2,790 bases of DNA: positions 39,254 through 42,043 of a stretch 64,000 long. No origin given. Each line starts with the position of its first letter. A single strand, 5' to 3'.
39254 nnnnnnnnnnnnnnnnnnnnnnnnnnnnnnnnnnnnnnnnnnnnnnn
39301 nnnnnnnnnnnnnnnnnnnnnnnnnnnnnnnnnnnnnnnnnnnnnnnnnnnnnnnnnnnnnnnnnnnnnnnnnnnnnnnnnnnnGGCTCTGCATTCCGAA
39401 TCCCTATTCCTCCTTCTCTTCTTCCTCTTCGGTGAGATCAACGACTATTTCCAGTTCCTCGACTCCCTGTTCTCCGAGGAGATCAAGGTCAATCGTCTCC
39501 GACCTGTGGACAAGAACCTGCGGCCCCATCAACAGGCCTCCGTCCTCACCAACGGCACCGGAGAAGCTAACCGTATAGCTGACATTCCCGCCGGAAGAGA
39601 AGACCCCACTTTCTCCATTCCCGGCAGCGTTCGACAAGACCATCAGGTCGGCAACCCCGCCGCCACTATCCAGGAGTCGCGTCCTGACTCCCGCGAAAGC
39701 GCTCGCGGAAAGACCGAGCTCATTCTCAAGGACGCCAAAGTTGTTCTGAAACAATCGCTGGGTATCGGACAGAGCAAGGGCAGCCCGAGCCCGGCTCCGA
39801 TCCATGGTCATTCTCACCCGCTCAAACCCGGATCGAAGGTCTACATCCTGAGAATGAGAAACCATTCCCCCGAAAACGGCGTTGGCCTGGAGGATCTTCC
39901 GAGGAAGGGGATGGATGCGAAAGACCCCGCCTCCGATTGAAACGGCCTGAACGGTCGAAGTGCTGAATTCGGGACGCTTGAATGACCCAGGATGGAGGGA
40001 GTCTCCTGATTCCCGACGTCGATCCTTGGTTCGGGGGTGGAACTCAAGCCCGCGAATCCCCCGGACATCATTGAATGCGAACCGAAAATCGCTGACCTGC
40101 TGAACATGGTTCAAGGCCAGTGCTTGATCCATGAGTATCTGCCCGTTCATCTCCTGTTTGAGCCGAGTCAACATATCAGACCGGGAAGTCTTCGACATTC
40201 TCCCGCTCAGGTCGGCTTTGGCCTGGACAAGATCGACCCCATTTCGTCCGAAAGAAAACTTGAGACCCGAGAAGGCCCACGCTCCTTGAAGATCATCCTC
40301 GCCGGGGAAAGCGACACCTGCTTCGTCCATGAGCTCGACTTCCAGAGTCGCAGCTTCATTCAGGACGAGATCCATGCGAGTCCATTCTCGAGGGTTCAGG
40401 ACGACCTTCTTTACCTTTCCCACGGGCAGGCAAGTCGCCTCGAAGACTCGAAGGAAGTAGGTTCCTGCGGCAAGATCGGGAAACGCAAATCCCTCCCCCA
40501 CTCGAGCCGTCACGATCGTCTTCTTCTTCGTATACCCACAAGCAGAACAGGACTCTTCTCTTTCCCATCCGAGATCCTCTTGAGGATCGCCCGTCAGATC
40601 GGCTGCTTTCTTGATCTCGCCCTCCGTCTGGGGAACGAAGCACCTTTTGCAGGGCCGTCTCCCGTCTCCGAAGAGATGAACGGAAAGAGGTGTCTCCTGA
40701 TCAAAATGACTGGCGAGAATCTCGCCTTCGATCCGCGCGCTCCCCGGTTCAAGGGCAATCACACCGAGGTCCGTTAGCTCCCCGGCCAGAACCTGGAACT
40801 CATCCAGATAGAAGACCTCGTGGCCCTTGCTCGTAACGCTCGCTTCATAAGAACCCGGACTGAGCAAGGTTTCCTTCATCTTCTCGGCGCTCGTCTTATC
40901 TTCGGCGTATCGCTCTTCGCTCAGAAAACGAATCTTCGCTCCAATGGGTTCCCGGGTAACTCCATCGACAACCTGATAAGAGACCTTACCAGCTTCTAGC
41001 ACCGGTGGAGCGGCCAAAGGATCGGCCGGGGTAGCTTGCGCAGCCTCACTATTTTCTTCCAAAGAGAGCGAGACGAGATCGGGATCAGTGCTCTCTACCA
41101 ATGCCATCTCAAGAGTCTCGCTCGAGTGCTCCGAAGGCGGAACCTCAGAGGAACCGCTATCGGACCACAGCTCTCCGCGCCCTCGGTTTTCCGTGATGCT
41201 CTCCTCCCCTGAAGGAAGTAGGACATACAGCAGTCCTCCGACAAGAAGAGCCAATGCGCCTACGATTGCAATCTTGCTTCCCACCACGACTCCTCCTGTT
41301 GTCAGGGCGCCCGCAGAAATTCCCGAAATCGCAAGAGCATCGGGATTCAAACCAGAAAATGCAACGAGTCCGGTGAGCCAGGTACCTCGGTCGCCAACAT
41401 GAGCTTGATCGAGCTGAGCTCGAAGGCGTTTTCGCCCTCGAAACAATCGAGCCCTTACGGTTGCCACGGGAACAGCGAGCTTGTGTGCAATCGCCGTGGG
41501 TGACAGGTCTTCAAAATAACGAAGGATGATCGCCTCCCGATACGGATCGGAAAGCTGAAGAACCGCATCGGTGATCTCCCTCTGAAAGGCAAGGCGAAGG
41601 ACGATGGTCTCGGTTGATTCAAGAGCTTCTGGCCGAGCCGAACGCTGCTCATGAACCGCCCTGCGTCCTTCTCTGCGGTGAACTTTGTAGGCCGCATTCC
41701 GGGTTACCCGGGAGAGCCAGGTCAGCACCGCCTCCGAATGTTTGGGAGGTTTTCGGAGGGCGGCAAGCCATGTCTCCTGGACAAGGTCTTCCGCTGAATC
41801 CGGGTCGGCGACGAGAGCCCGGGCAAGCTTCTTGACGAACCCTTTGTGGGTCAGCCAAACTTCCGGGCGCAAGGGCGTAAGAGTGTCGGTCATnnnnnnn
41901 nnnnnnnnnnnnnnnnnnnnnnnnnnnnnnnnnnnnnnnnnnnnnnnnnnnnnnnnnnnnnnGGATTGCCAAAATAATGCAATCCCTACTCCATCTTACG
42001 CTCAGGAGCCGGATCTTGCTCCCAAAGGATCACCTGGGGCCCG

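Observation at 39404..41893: One-component ECF sigma factor fused to a TM helix and a 560-aa extracytoplasmic domain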

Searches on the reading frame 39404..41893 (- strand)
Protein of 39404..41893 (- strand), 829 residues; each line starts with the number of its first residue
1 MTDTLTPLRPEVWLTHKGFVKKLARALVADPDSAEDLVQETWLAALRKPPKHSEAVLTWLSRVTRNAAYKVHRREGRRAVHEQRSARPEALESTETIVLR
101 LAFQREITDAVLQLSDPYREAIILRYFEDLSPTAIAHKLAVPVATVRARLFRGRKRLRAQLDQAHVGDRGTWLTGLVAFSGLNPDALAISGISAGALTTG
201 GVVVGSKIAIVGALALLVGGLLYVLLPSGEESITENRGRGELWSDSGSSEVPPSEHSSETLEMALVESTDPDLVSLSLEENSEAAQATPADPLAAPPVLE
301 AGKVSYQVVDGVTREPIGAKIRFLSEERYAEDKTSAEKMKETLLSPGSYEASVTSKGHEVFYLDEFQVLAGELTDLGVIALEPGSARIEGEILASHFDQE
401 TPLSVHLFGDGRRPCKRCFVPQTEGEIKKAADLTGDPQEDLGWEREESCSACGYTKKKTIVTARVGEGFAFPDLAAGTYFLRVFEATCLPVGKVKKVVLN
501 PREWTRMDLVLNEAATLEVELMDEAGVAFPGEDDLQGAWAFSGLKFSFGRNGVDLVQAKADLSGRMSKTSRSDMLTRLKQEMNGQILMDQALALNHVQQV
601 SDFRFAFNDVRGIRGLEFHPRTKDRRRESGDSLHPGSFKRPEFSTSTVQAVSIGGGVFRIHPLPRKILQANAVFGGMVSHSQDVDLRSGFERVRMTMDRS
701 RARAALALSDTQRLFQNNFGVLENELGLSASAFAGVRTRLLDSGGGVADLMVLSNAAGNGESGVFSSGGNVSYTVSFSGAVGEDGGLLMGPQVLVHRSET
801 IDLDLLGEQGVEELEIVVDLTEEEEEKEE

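Call 3: search_protein_families(library=pfam, proteins=[window:39404-41893:-], max_evalue=1)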
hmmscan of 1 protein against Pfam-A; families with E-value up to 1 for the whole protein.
window:39404-41893:- (829 aa): 5 families
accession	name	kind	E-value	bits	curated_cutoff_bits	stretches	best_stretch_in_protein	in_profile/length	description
PF04542.20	Sigma70_r2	-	1.4e-13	50.9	24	1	15-78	4-71/71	Sigma-70 region 2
PF08281.18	Sigma70_r4_2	-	1.9e-13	50.2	25.7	1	105-157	2-54/54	Sigma-70, region 4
PF04545.22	Sigma70_r4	-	5.5e-07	29.4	24.1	1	113-159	4-50/50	Sigma-70, region 4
PF13620.12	CarboxypepD_reg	-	0.014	16.2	32.3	0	343-378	44-78/82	Carboxypeptidase regulatory-like domain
PF05425.18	CopD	-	0.099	13.5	32.1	1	170-234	11-74/105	Copper resistance protein D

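Call 4: search_protein_families(library=ncbifam, proteins=[window:39404-41893:-], max_evalue=1)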
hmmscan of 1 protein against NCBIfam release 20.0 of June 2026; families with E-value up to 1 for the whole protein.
window:39404-41893:- (829 aa): 88 families (the best 25 are shown)
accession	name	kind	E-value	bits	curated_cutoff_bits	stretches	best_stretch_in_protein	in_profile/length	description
NF004113.0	PRK05602.1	equivalog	6.7e-21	74.9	208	1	21-165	59-205/211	RNA polymerase sigma factor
NF008888.0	PRK11922.1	equivalog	1.6e-20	73.7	204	1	22-163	45-198/231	RNA polymerase sigma factor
TIGR02937.1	sigma70-ECF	superfamily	2.9e-20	72.5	42.9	1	15-161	9-165/165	sigma-70 family RNA polymerase sigma factor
TIGR02983.1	SigE-fam_strep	subfamily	3.7e-20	72.4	141.55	1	20-163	19-160/162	SigE family RNA polymerase sigma factor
TIGR02950.1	SigM_subfam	subfamily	5.9e-18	65.2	147.95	1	25-160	18-157/159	RNA polymerase sigma factor, SigM family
NF009171.0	PRK12518.1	equivalog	2.5e-17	63.3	208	1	29-165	48-188/191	RNA polymerase sigma factor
NF007223.0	PRK09641.1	equivalog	4.8e-17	62.4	209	1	19-163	30-186/187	RNA polymerase sigma factor SigW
TIGR02985.1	Sig70_bacteroi1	subfamily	5.8e-17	62.4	126.4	1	20-161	14-162/162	RNA polymerase sigma-70 factor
NF007227.0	PRK09645.1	subfamily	6.8e-17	61.9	202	1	16-164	22-173/177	sigma-70 family RNA polymerase sigma factor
NF009185.0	PRK12533.1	equivalog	1.2e-16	61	248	1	16-164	38-196/231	RNA polymerase sigma factor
NF006930.0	PRK09415.1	subfamily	2.8e-16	59.9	198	1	21-163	30-177/179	RNA polymerase factor sigma C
NF007229.0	PRK09647.1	equivalog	3.6e-16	59.2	265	1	10-165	47-206/220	RNA polymerase sigma factor SigE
NF009172.0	PRK12519.1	subfamily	1.5e-15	57.2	222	1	16-163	38-191/194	RNA polymerase sigma factor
NF009166.1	PRK12513.1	equivalog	3.2e-15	56.3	206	1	26-164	41-189/193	RNA polymerase sigma factor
NF058625.1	sigma_PG0214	equivalog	3.3e-15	56.2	130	1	18-165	15-165/170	GFO_1088 family ECF-type sigma factor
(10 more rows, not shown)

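Call 21: find_related_loci(query=window:39407-41893:-, collection=genome_contigs, flank=10000)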
Query window:39407-41893:- (829 aa) in genome_contigs; peptide patterns used: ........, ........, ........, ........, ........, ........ (x = any residue, [..] = any of these).
577 stretches matched a pattern; 148 encode a relative of the query (tblastn E <= 1e-3); the best 80 are kept; 80 distinct loci.
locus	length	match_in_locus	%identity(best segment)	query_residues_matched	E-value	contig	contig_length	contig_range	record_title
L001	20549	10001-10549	43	14-197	1e-38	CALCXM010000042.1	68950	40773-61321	MAG TPA_asm: uncultured bacterium isolate ERR2206771_bin.185_CONCOCT_v1.1_MAG genome assembly, contig: ERZ888641.189, wh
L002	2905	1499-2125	42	9-218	2e-38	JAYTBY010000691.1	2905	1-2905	MAG: Planctomycetota bacterium isolate GFS_14463 GFS_14463_690, whole genome shotgun sequence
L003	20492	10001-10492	49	18-181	9e-37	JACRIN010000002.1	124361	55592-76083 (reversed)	MAG: Planctomycetota bacterium isolate NC_groundwater_1804_Pr3_B-0.1um_70_16 SR-2_scaffold_141_8378, whole genome shotgu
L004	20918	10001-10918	35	1-318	3e-36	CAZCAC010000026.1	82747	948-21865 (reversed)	MAG TPA_asm: uncultured Planctomycetaceae bacterium isolate binchicken_co65_457 genome assembly, contig: NODE_960_length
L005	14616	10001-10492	48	18-181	5e-36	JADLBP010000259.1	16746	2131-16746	MAG: Planctomycetota bacterium isolate SJ175 c_000000823077, whole genome shotgun sequence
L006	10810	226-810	46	18-209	1e-35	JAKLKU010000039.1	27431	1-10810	MAG: Planctomycetota bacterium isolate MAG.55 MAG.55-NODE_39_length_27431_cov_17.611428, whole genome shotgun sequence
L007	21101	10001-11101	32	11-384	1e-34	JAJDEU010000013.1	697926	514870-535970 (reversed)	MAG: Planctomycetota bacterium isolate OFTM34 OFTM34_12, whole genome shotgun sequence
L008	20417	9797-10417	42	14-224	6e-33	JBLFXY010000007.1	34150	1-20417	MAG: Glaciecola sp. isolate 3300053784_61 Ga0535638_0000843, whole genome shotgun sequence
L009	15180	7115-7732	40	14-224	4e-32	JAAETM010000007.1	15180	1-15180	MAG: bacterium isolate Vin_7 VinG_CONTIG24713, whole genome shotgun sequence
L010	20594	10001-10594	40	14-210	2e-31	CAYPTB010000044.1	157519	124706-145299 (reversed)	MAG TPA_asm: uncultured Planctomycetaceae bacterium isolate binchicken_co31_419 genome assembly, contig: k141_497185, wh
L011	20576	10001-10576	43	18-223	2e-31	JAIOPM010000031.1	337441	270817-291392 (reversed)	MAG: Planctomycetota bacterium isolate LakeFargette_0920_ALND_MAG_68_24 LacPavin_0920_ALND_scaffold_221285, whole genome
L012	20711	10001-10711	36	3-251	2e-31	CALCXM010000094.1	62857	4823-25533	MAG TPA_asm: uncultured bacterium isolate ERR2206771_bin.185_CONCOCT_v1.1_MAG genome assembly, contig: ERZ888641.229, wh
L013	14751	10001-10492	42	8-172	2e-31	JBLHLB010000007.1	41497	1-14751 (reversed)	MAG: Planctomycetota bacterium isolate 3300054698_139 Ga0535670_0000952, whole genome shotgun sequence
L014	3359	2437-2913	49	10-168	2e-31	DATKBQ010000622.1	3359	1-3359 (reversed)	MAG TPA_asm: Planctomycetota bacterium isolate SMAG_U14424 k141_1545119, whole genome shotgun sequence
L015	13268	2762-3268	42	14-179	1e-30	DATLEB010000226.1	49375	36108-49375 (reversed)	MAG TPA_asm: Kofleriaceae bacterium isolate SMAG_U14365 k141_8456364, whole genome shotgun sequence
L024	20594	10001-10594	38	19-216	2e-29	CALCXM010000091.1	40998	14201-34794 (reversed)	MAG TPA_asm: uncultured bacterium isolate ERR2206771_bin.185_CONCOCT_v1.1_MAG genome assembly, contig: ERZ888641.636, wh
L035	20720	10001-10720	34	1-236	8e-26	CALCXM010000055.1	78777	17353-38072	MAG TPA_asm: uncultured bacterium isolate ERR2206771_bin.185_CONCOCT_v1.1_MAG genome assembly, contig: ERZ888641.136, wh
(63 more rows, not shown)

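Call 26: predict_structure(protein=window:39407-41893:-)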
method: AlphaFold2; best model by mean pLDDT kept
length: 829 residues; sequences in the alignment: 1
mean_pLDDT: 35.3   pTM: 0.25
mean pLDDT of the five models: 35.3, 29.5, 29.3, 24.7, 24.1
residues with pLDDT >= 90: 0; 70-90: 0; 50-70: 57; < 50: 772
segments of 3 or more residues with pLDDT < 50: 1-15, 48-57, 76-158, 160-211, 225-807, 809-826
pLDDT, mean of each block of 10 residues (from residue 1): 30 48 62 60 52 49 50 47 37 41 42 40 37 34 35 45 45 45 38 37 40 53 45 36 33 33 29 27 30 31 23 24 27 36 28 25 25 26 29 32 33 35 41 35 31 33 34 42 45 40 33 34 33 28 31 31 35 40 38 31 23 25 29 26 25 27 29 24 23 26 32 39 40 38 36 31 30 34 42 33 38 31 41
secondary structure, 60 per line:
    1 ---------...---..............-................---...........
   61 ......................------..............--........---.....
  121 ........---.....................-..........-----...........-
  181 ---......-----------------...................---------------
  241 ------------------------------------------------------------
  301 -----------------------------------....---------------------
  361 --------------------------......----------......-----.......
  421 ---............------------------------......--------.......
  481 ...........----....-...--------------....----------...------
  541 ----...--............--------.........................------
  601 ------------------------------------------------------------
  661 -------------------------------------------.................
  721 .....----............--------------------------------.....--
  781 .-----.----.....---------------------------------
elements in order (helices of 4 or more, strands of 3 or more residues): H16-29 H31-46 H50-82 H89-102 H105-112 H116-128 H132-152 H154-163 H169-179 H184-189 H207-225 H336-339 E387-392 E403-408 E414-420 H424-435 E460-465 H474-491 E496-499 E518-521 E545-547 H550-561 H570-594 H704-725 H730-741 E774-778 E792-796

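Call 39: search_protein_families(library=pfam, alignment_id=A1, max_evalue=0.001)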
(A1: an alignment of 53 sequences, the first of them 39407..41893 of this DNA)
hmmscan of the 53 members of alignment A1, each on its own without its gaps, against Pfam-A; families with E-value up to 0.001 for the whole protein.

A. member 1, window:39407-41893:- (829 aa): 3 families
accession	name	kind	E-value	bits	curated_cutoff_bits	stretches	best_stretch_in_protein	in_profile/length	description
PF04542.20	Sigma70_r2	-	1.4e-13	50.9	24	1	15-78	4-71/71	Sigma-70 region 2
PF08281.18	Sigma70_r4_2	-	1.9e-13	50.2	25.7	1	105-157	2-54/54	Sigma-70, region 4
PF04545.22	Sigma70_r4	-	5.5e-07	29.4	24.1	1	113-159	4-50/50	Sigma-70, region 4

B. families by the number of members that match (of 53 scanned): 33 families (the first 25 are shown)
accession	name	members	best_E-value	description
PF04542.20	Sigma70_r2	53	2e-14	Sigma-70 region 2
PF08281.18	Sigma70_r4_2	52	1.2e-15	Sigma-70, region 4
PF04545.22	Sigma70_r4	50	1.1e-11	Sigma-70, region 4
PF13620.12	CarboxypepD_reg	47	4.2e-72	Carboxypeptidase regulatory-like domain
PF13715.12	CarbopepD_reg_2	33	1.1e-25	CarboxypepD_reg-like domain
PF02369.22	Big_1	26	4.9e-14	Bacterial Ig-like domain (group 1)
PF00775.27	Dioxygenase_C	19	2.3e-12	Dioxygenase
PF10670.15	DUF4198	17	1.6e-13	Domain of unknown function (DUF4198)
PF20598.4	DUF6795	14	1.3e-18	Domain of unknown function (DUF6795)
PF17210.9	SdrD_B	14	1.9e-13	SdrD B-like domain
PF15976.11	CooC_C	13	1.1e-08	CS1-pili formation C-terminal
PF17802.7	SpaA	11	2.4e-09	Prealbumin-like fold domain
PF25020.1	TTR_TEN1-4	10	4.9e-15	Teneurin TTR-like domain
PF09430.16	EMC7_beta-sandw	5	8.6e-08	ER membrane protein complex subunit 7, beta-sandwich domain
PF11974.14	bMG3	5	1.6e-06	Bacterial alpha-2-macroglobulin MG3 domain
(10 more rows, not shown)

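Call 65: search_solved_structures(query=A2, max_evalue=1)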
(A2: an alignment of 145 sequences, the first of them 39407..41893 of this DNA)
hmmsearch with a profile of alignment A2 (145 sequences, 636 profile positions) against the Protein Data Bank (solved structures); distinct sequences matched with E-value up to 1: 60.
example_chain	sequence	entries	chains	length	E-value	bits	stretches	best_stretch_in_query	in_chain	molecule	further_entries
9m9d_F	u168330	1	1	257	1.2e-23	86.9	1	4-159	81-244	ECF RNA polymerase sigma factor SigE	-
9m9e_F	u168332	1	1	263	1.2e-23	86.8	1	4-159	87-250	ECF RNA polymerase sigma factor SigE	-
9m98_F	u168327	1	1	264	1.3e-23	86.8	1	4-159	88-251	ECF RNA polymerase sigma factor SigE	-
6dv9_F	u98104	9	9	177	2.8e-22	82.3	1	9-158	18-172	ECF RNA polymerase sigma factor SigL | RNA polymerase sigma factor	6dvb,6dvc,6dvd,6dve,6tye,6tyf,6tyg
5wuq_A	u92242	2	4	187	4e-20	75.2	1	16-157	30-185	ECF RNA polymerase sigma factor SigW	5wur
8z6g_B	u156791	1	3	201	2.5e-19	72.6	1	16-157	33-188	RNA polymerase sigma factor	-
6in7_B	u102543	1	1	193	2.5e-19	72.6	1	16-157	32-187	RNA polymerase sigma-H factor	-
6jcy_F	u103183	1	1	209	4e-16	62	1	21-163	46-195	ECF RNA polymerase sigma factor SigH,ECF RNA polymerase sigma factor SigE,ECF RNA polymera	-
1or7_A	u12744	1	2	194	9.9e-16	60.7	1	13-153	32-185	RNA polymerase sigma-E factor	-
6jbq_F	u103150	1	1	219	1.4e-15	60.2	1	12-153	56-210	ECF RNA polymerase sigma-E factor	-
2q1z_A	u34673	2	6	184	1.2e-14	57.1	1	27-156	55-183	RpoE, ECF SigE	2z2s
4nqw_A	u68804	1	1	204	1.6e-14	56.7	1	14-157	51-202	ECF RNA polymerase sigma factor SigK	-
5zx2_F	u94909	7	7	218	1.3e-13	53.7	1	21-163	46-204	ECF RNA polymerase sigma factor SigH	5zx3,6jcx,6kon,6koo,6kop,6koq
6jhe_A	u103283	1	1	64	1.4e-12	50.3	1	99-157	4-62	ECF RNA polymerase sigma factor SigW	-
3hug_A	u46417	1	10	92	2e-12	49.8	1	84-158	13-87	RNA polymerase sigma factor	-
4cxf_A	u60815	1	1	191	7.5e-11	44.6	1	9-160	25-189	RNA POLYMERASE SIGMA FACTOR CNRH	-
5uxx_A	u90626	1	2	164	6.3e-09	38.2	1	14-157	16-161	RNA polymerase sigma factor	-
5aq0_A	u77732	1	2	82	0.044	15.6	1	261-326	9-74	CARBOXYPEPTIDASE D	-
4v7p_B2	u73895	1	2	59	0.16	13.7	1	364-396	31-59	50S ribosomal protein L32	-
4v4i_Y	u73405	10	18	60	0.17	13.7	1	364-396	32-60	50S ribosomal protein L32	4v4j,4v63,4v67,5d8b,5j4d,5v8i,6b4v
5a9z_Ab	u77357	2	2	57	0.54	12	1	364-396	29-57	50S ribosomal protein L32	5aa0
4v68_B5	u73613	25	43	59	0.72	11.6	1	364-396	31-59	50S ribosomal protein L32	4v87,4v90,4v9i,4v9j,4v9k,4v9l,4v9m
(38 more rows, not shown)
